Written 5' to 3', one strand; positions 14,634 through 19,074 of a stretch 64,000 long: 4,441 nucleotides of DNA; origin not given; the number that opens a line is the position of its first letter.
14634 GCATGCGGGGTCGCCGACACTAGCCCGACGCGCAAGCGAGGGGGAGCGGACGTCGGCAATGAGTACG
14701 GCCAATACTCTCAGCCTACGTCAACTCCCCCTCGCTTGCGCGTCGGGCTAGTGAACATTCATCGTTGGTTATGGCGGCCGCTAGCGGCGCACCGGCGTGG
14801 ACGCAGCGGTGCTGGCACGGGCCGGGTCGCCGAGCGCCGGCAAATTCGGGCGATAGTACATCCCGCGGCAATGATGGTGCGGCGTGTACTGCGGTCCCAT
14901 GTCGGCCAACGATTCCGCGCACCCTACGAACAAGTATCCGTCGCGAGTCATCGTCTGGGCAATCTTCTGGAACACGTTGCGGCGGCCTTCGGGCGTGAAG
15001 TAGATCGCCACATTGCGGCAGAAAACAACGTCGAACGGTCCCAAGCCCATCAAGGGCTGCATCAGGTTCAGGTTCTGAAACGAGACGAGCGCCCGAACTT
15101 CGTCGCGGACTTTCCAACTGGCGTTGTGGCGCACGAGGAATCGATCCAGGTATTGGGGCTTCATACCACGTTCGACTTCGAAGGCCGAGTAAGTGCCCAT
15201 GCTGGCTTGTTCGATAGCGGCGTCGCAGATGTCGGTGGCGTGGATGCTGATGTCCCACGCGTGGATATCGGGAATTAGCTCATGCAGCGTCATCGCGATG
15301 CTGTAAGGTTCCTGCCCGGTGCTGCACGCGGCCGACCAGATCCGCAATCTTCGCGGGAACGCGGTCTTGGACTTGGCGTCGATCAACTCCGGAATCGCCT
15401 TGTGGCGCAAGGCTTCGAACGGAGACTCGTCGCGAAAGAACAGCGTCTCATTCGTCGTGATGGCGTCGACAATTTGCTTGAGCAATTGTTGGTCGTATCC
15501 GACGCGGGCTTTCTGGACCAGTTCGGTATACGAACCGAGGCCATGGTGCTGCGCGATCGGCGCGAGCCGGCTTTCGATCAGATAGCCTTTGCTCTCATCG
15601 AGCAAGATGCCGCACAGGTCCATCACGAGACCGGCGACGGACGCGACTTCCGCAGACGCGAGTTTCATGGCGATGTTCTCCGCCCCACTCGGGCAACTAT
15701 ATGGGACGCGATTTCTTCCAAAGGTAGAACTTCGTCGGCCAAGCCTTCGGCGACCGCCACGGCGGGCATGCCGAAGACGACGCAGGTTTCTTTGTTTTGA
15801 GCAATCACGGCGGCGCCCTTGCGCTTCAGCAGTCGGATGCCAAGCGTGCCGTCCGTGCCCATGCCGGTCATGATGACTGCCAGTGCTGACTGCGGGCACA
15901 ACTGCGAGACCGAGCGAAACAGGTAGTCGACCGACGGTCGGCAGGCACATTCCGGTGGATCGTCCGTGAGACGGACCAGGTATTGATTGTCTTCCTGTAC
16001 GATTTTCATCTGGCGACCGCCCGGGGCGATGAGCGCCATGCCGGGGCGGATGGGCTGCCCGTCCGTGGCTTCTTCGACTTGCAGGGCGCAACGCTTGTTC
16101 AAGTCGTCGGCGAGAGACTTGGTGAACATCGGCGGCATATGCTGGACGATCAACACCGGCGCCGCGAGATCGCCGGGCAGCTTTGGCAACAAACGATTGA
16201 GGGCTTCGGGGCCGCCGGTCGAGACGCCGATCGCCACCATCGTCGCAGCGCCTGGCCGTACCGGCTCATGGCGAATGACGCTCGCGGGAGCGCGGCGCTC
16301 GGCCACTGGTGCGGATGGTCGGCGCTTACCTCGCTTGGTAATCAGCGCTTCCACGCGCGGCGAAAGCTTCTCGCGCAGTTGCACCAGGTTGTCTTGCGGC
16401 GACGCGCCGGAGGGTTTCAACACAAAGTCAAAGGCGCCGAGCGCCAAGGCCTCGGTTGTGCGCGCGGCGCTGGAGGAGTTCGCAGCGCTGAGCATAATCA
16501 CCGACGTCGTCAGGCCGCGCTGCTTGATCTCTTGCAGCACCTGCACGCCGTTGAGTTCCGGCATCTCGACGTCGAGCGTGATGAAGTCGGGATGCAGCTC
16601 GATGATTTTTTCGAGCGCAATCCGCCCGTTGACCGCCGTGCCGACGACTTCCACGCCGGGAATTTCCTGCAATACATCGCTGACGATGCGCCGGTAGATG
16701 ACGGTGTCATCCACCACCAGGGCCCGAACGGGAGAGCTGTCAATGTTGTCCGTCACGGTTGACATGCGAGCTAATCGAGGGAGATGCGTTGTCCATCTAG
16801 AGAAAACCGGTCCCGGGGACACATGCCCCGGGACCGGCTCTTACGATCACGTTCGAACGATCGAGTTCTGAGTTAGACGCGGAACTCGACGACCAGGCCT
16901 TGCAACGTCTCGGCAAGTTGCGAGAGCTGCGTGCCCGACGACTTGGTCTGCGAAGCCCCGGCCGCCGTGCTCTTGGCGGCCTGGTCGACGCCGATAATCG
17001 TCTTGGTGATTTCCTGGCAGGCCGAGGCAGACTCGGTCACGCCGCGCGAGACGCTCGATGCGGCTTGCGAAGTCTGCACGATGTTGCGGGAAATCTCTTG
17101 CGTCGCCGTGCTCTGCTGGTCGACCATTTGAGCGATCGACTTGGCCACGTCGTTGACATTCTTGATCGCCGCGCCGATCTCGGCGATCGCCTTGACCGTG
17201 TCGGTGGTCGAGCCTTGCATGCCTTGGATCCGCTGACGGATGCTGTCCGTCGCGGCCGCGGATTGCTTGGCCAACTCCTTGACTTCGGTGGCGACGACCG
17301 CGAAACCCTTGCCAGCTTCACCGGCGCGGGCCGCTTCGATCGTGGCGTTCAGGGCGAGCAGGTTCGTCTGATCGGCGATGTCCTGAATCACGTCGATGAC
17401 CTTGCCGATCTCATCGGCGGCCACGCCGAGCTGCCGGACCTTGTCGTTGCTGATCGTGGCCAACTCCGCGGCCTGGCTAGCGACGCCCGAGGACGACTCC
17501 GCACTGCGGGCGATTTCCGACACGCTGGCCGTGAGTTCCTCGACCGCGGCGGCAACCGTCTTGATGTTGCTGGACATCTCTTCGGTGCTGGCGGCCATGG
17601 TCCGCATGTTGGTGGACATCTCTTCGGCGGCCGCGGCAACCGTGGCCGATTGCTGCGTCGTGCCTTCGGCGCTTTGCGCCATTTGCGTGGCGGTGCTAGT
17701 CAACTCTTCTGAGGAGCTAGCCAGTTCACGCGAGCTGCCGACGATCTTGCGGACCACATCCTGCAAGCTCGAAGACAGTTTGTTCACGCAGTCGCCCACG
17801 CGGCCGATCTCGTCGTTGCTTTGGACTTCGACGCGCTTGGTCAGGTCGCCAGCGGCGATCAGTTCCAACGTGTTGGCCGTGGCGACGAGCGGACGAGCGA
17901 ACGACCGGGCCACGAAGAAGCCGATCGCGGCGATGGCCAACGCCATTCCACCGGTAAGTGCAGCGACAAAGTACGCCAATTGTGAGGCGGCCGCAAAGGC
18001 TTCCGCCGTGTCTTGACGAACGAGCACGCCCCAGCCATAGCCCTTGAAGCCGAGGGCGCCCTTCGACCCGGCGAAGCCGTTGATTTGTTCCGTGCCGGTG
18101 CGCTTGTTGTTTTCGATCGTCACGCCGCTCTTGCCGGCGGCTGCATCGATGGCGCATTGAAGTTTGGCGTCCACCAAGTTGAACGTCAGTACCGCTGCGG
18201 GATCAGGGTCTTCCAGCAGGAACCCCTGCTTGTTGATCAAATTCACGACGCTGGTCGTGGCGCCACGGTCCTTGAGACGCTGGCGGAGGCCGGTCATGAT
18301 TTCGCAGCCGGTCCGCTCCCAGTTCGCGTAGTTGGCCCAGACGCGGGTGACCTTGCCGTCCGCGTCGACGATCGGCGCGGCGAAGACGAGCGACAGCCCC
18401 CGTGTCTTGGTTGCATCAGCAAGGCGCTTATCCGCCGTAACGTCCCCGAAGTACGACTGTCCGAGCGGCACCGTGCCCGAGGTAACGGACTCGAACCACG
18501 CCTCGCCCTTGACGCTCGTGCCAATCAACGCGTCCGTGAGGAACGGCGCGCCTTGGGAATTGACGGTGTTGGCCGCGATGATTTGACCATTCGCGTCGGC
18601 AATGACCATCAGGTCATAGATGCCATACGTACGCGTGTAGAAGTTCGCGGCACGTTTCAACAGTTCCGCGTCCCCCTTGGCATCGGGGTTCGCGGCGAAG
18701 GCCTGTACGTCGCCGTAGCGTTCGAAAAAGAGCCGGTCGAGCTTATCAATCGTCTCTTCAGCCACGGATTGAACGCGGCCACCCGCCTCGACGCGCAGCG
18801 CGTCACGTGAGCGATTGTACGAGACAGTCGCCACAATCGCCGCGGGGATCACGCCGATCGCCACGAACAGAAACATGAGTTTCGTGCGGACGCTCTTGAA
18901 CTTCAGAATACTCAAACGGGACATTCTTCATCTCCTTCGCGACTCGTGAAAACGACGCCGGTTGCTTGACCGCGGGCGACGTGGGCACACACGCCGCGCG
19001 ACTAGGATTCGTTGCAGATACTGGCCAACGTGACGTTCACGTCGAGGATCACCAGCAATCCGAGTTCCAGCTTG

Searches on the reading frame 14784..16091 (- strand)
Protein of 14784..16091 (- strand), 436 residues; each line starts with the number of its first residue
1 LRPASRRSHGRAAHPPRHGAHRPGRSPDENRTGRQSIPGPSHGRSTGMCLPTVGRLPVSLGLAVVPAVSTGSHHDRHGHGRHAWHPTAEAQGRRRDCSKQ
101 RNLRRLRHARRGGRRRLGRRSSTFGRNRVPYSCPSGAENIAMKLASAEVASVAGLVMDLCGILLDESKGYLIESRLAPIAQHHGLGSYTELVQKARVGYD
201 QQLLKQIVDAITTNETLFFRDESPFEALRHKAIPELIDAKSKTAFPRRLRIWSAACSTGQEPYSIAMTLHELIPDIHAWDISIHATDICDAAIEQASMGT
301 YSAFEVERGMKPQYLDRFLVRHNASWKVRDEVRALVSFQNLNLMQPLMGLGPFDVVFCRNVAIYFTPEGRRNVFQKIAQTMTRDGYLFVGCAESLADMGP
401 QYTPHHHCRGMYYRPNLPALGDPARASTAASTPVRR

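Call 73: search_protein_families(library=pfam, proteins=[window:14784-16091:-], max_evalue=0.0001)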
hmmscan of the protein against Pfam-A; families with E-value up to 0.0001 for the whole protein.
window:14784-16091:- (436 aa): 2 families
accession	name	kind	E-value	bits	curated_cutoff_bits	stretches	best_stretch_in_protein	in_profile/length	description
PF01739.24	CheR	-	1.2e-55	188.4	27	1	214-397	1-181/195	CheR methyltransferase, SAM binding domain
PF03705.20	CheR_N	-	4.2e-07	30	27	1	152-193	6-47/53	CheR methyltransferase, all-alpha domain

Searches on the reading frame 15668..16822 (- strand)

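Call 73: search_protein_families(library=pfam, proteins=[window:15668-16822:-], max_evalue=0.0001)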
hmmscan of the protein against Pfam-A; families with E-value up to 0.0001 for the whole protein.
window:15668-16822:- (385 aa): 2 families
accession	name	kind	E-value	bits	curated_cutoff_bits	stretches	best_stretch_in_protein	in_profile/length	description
PF01339.22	CheB_methylest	-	3.4e-66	222.7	24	1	196-375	1-174/174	CheB methylesterase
PF00072.30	Response_reg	-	6.7e-23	81.4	30.2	1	35-139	2-102/111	Response regulator receiver domain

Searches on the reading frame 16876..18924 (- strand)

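Call 73: search_protein_families(library=pfam, proteins=[window:16876-18924:-], max_evalue=0.0001)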
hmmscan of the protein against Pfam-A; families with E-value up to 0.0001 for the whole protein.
window:16876-18924:- (683 aa): 2 families
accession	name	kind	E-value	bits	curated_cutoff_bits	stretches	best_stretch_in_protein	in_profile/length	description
PF00015.26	MCPsignal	-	9.7e-33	113.9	34.6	1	474-641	3-170/172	Methyl-accepting chemotaxis protein (MCP) signalling domain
PF00672.30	HAMP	-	4.5e-08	33.7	25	1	337-388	1-52/53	HAMP domain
